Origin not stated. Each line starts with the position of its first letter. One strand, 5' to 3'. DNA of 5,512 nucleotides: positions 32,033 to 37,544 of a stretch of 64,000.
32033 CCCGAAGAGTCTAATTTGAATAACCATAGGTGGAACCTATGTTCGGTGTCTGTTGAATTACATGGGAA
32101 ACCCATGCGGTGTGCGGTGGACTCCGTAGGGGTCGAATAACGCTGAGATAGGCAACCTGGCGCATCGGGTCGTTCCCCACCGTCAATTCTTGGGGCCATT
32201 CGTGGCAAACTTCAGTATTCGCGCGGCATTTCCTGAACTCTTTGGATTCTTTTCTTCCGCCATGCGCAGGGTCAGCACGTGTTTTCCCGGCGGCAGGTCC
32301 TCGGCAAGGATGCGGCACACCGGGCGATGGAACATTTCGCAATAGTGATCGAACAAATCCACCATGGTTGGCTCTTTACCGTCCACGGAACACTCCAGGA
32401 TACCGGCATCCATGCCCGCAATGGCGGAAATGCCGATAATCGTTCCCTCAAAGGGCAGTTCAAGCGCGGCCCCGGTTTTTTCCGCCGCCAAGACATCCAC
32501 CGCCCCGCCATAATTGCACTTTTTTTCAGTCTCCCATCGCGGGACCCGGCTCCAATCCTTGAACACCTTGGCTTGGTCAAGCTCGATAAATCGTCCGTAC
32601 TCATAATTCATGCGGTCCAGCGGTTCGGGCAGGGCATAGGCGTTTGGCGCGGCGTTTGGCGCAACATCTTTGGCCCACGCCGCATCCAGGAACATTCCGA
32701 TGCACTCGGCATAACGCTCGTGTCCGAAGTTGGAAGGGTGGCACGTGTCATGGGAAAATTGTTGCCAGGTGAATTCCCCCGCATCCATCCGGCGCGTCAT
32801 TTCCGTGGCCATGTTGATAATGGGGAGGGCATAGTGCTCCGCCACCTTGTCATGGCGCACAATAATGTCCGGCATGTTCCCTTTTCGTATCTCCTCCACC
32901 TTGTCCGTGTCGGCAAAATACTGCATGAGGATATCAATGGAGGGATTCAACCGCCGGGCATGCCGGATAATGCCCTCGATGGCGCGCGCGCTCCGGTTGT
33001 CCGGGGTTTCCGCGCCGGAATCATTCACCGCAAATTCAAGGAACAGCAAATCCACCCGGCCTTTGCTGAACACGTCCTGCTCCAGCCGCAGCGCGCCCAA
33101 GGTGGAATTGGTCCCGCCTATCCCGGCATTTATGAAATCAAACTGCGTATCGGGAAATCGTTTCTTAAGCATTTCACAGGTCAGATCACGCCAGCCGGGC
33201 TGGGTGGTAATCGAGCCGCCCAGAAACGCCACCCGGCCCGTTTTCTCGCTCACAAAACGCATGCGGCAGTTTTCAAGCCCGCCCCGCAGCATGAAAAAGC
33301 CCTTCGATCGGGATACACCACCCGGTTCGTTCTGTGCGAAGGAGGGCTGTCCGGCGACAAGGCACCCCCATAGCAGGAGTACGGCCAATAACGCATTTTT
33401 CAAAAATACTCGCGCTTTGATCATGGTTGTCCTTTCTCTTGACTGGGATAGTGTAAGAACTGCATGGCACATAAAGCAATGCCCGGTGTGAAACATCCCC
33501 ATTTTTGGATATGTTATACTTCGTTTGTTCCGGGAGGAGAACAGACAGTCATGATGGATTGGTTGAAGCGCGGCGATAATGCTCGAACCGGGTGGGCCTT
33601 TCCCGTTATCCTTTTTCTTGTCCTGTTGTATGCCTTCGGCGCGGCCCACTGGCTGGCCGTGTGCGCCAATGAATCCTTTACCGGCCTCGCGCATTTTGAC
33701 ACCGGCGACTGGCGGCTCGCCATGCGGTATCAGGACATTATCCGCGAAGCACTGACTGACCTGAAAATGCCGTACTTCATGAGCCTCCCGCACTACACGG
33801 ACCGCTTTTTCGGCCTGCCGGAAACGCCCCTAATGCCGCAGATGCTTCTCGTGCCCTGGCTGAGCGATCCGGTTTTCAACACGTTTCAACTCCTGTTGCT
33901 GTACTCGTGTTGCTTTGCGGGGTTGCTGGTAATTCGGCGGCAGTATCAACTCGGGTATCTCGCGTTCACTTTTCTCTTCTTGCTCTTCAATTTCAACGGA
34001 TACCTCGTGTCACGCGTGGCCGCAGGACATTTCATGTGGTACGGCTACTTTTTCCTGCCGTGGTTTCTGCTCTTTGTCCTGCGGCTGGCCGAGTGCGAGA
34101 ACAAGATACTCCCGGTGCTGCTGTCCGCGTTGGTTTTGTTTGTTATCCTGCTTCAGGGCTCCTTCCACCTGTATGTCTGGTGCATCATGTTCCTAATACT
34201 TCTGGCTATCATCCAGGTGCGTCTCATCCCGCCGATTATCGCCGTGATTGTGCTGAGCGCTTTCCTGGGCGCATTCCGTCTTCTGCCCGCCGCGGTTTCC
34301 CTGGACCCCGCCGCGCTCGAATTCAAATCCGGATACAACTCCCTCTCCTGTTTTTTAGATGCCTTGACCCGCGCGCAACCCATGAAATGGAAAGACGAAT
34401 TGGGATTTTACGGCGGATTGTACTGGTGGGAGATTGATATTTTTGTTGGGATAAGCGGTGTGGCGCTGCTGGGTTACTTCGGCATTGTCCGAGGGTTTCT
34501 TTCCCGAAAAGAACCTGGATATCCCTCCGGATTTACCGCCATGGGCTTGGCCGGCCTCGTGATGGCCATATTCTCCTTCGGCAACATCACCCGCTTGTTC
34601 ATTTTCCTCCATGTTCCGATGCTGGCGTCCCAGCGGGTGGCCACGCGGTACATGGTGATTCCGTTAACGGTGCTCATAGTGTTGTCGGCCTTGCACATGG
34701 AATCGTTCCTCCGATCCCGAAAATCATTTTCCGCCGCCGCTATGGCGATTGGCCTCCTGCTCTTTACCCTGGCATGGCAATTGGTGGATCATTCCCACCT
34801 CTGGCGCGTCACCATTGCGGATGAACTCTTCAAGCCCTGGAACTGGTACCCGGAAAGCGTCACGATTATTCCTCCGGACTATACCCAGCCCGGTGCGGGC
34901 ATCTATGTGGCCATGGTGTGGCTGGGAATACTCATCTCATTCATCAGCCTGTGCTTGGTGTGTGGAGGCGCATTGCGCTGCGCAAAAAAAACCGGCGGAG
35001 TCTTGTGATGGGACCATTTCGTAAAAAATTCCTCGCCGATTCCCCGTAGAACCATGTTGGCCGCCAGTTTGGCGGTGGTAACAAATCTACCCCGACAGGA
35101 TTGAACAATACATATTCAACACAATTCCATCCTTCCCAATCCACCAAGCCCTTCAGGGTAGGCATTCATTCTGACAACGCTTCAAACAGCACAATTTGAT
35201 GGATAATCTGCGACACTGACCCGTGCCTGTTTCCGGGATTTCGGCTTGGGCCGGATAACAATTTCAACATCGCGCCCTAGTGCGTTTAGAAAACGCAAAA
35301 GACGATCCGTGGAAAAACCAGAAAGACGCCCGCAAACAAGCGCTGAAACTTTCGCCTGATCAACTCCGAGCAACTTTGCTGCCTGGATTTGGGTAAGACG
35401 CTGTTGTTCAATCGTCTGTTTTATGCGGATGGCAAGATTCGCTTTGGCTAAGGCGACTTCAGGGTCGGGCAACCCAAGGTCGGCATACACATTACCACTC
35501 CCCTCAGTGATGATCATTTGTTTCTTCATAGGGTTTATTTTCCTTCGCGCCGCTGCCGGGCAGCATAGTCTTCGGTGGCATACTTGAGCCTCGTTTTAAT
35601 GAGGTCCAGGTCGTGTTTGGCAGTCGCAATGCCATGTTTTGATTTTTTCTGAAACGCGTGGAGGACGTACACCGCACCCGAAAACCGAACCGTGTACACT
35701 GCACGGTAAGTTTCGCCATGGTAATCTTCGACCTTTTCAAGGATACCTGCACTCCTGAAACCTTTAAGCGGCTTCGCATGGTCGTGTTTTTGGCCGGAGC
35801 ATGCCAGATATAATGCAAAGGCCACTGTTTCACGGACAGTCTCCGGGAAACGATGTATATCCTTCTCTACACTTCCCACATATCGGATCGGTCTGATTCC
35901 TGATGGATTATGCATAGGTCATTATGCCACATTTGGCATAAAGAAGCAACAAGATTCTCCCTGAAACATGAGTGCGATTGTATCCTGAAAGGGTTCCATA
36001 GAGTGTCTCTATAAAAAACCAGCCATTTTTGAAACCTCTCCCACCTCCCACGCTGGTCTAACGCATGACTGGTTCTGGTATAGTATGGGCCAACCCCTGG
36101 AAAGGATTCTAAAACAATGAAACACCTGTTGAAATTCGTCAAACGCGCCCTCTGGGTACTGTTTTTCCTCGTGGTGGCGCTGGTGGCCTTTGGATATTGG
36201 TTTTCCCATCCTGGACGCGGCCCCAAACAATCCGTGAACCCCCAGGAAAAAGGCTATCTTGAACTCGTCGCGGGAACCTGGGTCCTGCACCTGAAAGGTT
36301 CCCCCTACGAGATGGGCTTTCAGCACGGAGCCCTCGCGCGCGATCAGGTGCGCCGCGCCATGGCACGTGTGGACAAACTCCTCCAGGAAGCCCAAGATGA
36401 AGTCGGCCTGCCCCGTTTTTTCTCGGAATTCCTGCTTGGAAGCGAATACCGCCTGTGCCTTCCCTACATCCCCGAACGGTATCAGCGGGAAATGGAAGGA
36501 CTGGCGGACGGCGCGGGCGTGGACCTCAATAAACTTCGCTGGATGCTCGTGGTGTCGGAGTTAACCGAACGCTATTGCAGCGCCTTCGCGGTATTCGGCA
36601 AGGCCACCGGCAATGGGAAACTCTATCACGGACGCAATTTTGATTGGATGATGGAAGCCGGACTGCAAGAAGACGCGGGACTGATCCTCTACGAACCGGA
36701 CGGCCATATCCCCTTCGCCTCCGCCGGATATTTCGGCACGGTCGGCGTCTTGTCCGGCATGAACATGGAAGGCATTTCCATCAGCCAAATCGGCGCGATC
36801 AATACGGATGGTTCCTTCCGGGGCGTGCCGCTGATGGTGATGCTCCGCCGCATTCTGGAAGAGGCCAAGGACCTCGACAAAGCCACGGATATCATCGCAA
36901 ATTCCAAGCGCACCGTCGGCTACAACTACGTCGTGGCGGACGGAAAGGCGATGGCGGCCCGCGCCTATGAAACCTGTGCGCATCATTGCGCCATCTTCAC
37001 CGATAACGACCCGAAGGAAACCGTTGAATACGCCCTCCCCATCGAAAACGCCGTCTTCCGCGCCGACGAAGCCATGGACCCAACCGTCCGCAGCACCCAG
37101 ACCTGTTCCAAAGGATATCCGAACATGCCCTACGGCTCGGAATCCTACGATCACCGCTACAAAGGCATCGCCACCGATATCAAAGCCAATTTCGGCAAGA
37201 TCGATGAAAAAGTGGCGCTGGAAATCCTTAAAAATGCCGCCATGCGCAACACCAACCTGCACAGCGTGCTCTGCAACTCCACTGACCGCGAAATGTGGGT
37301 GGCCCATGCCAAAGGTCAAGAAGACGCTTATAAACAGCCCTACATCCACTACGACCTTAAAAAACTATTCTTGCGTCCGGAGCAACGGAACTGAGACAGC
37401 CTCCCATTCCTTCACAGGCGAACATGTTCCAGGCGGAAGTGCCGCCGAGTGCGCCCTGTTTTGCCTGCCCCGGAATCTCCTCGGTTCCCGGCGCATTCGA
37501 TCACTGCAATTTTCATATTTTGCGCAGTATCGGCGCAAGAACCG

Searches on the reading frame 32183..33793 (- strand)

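Call 32: search_protein_families(library=pfam, proteins=[window:32183-33793:-], max_evalue=0.0001)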
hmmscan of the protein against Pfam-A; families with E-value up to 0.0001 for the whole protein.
window:32183-33793:- (536 aa): 1 family
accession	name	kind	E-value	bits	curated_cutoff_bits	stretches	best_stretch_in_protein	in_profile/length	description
PF13472.12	Lipase_GDSL_2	-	9.7e-17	62.5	32.9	1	190-360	1-178/178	GDSL-like Lipase/Acylhydrolase family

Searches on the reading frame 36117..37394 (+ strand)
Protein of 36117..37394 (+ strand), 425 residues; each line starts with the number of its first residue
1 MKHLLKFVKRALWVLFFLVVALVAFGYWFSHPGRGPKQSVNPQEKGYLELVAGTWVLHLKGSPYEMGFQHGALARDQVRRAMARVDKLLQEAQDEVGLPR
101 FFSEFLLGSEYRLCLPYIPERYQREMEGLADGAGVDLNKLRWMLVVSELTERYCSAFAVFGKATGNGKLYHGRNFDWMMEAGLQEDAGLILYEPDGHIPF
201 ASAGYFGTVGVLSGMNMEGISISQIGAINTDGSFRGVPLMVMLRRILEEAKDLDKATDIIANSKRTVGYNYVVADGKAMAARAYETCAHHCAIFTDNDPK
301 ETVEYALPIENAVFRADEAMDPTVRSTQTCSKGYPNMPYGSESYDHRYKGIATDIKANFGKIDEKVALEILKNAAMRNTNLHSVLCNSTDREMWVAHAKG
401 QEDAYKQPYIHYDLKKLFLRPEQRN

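Call 8: search_protein_families(library=pfam, proteins=[window:36117-37394:+], max_evalue=0.01)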
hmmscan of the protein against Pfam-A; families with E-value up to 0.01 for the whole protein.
window:36117-37394:+ (425 aa): 1 family
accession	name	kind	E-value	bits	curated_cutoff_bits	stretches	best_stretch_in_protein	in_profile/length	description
PF03417.21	AAT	-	1.4e-09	38.4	23.2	1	164-290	3-124/225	Acyl-coenzyme A:6-aminopenicillanic acid acyl-transferase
